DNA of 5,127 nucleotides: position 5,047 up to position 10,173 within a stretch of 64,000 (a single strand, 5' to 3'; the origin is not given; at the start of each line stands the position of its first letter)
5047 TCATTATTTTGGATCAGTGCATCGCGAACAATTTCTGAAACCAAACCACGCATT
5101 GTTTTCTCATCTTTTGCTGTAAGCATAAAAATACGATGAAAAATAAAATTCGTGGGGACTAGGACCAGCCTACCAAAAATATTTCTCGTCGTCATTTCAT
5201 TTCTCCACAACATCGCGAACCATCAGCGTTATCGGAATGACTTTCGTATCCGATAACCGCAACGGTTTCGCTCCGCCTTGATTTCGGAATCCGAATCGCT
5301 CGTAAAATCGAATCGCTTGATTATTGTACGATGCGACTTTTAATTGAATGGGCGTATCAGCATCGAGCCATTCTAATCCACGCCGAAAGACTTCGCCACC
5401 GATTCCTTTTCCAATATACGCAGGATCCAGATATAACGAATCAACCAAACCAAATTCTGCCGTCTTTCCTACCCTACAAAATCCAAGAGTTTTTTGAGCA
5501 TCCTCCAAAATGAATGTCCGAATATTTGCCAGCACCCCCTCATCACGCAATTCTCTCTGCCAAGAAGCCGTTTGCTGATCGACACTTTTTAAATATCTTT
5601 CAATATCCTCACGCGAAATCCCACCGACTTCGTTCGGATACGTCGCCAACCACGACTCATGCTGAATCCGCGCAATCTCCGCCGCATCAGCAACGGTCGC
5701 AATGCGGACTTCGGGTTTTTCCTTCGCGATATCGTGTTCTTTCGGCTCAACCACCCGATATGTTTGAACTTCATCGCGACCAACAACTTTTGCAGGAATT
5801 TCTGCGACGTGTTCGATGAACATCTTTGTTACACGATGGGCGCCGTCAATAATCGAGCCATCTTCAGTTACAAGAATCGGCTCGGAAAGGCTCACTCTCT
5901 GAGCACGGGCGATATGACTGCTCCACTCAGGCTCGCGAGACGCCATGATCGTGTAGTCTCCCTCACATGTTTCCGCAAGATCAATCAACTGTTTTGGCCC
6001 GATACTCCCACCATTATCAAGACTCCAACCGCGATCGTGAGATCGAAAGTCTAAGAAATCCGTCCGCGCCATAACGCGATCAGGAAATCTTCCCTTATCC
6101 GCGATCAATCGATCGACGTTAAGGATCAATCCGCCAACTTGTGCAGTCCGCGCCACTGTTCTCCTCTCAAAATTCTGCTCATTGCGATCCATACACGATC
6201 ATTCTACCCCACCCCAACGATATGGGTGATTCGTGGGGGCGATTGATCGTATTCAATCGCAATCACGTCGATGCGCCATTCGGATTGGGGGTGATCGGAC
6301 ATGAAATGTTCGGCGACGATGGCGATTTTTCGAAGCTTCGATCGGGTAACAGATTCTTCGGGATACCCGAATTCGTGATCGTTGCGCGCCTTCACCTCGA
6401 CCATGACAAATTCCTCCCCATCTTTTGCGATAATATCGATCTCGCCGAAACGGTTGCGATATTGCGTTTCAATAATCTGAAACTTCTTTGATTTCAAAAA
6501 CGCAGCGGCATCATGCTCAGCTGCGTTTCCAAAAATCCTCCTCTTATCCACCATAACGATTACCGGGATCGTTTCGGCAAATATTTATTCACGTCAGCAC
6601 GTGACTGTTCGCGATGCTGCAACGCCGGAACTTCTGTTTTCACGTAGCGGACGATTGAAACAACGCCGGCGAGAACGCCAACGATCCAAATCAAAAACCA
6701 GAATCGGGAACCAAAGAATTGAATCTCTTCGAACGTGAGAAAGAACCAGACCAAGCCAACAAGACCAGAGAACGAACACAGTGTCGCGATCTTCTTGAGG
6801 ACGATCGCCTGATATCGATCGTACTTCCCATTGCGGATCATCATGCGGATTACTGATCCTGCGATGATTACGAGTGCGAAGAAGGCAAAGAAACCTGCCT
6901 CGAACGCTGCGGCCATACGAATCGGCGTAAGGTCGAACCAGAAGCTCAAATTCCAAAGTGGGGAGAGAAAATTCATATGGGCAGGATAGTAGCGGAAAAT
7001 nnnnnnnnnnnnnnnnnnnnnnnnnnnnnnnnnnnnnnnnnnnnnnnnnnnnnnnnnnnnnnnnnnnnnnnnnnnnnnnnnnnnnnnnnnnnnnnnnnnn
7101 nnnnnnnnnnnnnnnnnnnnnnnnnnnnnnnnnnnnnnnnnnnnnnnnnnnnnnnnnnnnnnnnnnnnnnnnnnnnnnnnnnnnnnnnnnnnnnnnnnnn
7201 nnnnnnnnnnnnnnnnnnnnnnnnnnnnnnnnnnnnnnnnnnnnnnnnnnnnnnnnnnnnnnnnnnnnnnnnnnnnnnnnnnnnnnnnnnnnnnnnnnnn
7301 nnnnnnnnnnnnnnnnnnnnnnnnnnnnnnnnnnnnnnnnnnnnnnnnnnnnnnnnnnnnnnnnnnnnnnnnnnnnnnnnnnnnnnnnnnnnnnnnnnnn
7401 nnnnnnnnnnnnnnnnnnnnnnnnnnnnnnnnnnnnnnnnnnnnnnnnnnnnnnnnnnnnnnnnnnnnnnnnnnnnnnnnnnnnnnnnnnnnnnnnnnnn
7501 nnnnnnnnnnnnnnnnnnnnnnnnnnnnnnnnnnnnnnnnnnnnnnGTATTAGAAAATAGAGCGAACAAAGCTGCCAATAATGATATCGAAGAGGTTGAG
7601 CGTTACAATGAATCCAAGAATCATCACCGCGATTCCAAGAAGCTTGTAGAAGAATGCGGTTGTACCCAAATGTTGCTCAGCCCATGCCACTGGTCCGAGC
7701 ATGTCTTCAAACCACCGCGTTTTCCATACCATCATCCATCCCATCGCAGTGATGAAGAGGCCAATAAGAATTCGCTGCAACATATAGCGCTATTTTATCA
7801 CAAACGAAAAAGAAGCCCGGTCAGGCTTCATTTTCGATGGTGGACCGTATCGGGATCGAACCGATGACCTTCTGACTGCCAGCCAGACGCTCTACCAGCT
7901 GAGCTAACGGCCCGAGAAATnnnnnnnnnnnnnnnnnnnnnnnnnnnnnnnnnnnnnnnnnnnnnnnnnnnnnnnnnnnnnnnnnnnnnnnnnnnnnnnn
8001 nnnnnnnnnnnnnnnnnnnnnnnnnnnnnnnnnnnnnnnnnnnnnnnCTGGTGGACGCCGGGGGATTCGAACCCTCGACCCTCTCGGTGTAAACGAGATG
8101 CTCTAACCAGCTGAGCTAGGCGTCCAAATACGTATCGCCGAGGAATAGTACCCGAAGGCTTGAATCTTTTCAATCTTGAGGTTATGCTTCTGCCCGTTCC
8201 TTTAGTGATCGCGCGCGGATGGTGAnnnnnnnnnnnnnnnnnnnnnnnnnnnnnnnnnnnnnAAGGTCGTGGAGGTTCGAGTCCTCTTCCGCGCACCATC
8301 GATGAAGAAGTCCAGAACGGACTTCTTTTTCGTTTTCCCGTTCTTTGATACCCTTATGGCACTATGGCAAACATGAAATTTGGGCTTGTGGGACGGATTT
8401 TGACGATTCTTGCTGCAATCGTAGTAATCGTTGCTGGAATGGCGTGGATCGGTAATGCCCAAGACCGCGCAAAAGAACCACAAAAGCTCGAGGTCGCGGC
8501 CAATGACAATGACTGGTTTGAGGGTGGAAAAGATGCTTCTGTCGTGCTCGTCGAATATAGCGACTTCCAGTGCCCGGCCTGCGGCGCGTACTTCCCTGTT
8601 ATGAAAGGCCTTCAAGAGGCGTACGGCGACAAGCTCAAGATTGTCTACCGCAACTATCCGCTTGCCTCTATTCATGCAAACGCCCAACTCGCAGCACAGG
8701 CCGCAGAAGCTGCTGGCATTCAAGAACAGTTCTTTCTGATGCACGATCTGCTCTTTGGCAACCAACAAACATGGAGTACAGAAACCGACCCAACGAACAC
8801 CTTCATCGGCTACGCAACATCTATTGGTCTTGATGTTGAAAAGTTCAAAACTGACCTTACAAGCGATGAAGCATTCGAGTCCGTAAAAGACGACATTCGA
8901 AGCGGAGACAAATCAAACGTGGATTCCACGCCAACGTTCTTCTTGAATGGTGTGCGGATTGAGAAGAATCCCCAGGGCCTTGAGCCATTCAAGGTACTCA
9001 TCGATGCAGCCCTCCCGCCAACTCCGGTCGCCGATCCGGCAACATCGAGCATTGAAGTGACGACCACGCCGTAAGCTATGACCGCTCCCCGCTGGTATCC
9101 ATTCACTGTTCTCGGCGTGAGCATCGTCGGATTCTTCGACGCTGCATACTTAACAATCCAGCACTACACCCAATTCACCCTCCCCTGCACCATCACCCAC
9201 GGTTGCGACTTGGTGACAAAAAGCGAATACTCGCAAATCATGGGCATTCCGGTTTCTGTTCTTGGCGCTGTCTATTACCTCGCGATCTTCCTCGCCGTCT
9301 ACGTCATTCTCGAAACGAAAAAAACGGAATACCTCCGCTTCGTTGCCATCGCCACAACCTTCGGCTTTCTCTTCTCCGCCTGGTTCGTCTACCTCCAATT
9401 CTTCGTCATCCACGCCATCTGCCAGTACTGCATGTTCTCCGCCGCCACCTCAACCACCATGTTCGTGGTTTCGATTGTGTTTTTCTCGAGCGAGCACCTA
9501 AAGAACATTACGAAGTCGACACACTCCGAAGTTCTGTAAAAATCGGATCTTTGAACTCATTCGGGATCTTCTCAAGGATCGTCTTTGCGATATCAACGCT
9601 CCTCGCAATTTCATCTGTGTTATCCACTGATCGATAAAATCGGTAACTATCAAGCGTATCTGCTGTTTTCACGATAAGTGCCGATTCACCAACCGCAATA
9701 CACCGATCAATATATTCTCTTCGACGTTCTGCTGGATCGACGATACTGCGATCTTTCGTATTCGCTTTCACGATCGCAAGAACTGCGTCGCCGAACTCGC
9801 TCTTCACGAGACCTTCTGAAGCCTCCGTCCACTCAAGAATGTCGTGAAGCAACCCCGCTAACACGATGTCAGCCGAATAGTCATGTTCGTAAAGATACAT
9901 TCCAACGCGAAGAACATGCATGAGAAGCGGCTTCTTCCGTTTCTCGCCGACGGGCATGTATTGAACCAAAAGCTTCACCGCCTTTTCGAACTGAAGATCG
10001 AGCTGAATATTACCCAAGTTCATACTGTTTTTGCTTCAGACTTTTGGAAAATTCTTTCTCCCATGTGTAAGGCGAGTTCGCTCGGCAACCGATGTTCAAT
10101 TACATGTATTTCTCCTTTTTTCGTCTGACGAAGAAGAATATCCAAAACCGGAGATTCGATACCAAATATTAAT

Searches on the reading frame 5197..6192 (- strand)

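Call 38: search_protein_families(library=pfam, proteins=[window:5197-6192:-], max_evalue=0.001)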
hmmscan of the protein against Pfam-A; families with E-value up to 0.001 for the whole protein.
window:5197-6192:- (331 aa): 4 families
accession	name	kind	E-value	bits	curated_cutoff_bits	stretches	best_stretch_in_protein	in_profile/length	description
PF00583.31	Acetyltransf_1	-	5.4e-12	46.5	20.7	1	209-302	14-116/116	Acetyltransferase (GNAT) family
PF13508.13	Acetyltransf_7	-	3.1e-11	43.9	27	1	225-303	4-83/84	Acetyltransferase (GNAT) domain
PF13673.13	Acetyltransf_10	-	3e-08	34.1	23.6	1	193-305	6-110/128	Acetyltransferase (GNAT) domain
PF13302.13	Acetyltransf_3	-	3.3e-06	28.3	25.4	1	165-303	7-138/138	Acetyltransferase (GNAT) domain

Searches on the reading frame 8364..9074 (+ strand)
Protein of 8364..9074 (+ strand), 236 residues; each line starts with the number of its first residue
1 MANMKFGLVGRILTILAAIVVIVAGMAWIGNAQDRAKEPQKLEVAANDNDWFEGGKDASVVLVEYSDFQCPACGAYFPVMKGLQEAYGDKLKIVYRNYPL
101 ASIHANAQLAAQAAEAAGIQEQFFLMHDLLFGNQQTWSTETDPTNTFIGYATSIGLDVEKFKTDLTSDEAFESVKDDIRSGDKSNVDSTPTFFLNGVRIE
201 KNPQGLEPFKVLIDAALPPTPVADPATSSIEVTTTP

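Call 10: search_protein_families(library=pfam, proteins=[window:8364-9074:+], max_evalue=0.001)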
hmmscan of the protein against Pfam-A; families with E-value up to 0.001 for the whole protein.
window:8364-9074:+ (236 aa): 3 families
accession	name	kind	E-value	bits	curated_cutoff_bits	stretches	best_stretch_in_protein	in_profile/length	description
PF13462.12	Thioredoxin_4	-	5.5e-25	88.9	23.2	1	49-214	4-164/165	Thioredoxin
PF01323.26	DSBA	-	4.3e-13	49.9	25.6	1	62-197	2-175/191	DSBA-like thioredoxin domain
PF13743.12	Thioredoxin_5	-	8.4e-08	32.6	27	1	103-194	73-163/186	Thioredoxin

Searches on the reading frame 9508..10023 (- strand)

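Call 38: search_protein_families(library=pfam, proteins=[window:9508-10023:-], max_evalue=0.001)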
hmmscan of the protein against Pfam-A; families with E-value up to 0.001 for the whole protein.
window:9508-10023:- (171 aa): 2 families
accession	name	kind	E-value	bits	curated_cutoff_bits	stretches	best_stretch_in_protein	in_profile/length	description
PF13328.12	HD_4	-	2.9e-10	40.5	27.2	1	27-141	14-140/156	HD domain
PF01966.28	HD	-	0.00024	21.8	22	1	35-125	3-114/116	HD domain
